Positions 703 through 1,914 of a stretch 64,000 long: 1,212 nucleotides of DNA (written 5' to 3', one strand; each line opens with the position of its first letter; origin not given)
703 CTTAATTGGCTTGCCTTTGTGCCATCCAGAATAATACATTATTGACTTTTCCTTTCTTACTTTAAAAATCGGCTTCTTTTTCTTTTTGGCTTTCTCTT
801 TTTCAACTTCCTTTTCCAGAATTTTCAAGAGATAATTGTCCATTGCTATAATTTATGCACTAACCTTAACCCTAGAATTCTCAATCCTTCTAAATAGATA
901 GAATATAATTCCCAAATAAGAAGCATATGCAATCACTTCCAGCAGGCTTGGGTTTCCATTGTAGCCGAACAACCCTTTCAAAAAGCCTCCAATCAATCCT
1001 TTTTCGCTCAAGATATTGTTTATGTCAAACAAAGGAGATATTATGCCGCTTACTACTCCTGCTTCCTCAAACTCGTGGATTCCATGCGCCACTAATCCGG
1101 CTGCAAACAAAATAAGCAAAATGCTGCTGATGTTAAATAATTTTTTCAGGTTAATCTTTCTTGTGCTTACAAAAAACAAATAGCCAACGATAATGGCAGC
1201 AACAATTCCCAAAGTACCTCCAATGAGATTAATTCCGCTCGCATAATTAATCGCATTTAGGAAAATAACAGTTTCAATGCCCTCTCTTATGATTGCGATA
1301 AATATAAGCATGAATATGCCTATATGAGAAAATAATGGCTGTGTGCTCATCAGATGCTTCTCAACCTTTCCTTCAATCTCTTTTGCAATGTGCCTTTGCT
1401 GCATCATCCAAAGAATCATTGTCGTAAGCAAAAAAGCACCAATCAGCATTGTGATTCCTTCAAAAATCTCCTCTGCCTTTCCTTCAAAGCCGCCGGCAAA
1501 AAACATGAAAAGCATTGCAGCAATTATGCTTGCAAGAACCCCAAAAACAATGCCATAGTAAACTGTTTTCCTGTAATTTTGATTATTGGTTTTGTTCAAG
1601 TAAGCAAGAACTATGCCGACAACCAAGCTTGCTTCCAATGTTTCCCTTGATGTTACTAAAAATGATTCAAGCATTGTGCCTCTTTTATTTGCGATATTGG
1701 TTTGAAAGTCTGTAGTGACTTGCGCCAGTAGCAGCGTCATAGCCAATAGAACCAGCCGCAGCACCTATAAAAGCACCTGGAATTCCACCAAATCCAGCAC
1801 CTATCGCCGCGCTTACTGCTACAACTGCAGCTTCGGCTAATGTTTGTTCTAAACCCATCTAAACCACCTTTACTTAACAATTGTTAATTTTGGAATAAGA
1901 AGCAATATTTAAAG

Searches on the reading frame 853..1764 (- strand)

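Call 72: search_protein_families(library=pfam, proteins=[window:853-1764:-], max_evalue=0.01)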
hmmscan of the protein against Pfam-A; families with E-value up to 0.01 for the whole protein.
window:853-1764:- (303 aa): 2 families
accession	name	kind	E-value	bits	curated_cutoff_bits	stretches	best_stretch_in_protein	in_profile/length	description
PF03239.20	FTR1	-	2.9e-48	165.1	25.3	1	31-287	1-266/284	Iron permease FTR1 family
PF24416.1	DUF7548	-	0.0091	16.4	27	0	48-122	19-95/137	Family of unknown function (DUF7548)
